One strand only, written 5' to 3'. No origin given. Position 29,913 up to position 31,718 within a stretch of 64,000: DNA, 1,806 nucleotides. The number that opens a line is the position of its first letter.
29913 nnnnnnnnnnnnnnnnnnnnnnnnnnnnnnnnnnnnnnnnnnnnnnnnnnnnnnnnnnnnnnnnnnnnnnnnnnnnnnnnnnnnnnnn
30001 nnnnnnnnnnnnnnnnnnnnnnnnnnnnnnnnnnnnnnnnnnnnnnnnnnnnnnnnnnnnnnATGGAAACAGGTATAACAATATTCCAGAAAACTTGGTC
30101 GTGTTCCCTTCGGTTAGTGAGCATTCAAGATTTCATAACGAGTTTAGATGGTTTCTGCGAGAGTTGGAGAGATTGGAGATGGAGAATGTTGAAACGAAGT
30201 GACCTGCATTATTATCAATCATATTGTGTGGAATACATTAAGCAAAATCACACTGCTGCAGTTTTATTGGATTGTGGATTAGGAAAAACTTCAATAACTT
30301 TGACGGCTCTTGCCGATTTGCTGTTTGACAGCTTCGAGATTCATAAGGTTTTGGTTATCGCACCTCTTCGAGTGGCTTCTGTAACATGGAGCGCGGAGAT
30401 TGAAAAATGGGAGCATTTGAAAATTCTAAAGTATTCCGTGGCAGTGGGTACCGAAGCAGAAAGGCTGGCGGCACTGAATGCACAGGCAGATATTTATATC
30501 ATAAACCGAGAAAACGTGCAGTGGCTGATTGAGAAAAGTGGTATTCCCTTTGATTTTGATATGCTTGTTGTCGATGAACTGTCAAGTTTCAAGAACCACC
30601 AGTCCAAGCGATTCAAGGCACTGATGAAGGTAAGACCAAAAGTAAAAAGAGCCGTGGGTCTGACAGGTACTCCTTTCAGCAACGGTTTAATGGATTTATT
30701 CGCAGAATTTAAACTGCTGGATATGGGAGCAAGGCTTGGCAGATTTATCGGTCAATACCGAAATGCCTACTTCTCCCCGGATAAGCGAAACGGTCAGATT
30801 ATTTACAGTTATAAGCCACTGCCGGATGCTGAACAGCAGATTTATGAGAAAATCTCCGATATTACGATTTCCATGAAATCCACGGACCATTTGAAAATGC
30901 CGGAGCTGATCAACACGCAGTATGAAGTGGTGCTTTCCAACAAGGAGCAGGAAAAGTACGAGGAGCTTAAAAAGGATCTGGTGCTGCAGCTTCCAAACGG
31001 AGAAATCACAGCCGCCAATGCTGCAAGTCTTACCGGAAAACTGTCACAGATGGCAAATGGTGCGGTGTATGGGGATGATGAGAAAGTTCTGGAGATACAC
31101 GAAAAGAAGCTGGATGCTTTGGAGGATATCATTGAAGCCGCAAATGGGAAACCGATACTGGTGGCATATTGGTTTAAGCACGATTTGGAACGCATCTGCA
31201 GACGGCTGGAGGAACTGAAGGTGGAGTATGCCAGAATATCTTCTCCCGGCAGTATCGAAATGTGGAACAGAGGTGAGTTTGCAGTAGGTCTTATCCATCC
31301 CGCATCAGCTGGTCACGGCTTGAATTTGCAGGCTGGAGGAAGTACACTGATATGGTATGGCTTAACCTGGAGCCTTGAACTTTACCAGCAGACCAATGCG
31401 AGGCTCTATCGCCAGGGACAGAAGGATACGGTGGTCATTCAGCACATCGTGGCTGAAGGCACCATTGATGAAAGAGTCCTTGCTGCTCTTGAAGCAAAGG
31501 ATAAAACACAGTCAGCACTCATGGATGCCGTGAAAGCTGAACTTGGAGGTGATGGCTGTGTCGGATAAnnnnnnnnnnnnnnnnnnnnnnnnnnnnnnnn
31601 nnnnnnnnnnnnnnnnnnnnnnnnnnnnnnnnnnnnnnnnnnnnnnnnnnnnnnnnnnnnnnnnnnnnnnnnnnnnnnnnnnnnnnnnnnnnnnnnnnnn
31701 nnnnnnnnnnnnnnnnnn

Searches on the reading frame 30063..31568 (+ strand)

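Call 45: search_protein_families(library=phrogs, proteins=[window:30063-31568:+], max_evalue=0.00001)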
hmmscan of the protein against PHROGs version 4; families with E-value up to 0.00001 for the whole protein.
window:30063-31568:+ (501 aa): 6 families
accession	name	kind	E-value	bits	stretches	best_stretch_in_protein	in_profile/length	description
phrog_62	-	DNA, RNA and nucleotide metabolism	1.4e-166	557.5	1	38-495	687-1141/1881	DNA helicase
phrog_11354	-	unknown function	1e-50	171.3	1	394-496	12-114/116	-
phrog_29996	-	unknown function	1.9e-13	50.3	1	53-219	733-890/1189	-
phrog_16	-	DNA, RNA and nucleotide metabolism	1.5e-12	47.6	1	47-465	272-602/986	DNA helicase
phrog_23807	-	unknown function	7.5e-08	31.6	0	415-481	596-664/1053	-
phrog_11801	-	other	1.8e-07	29.7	0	415-489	1420-1495/2269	DNA methyltransferase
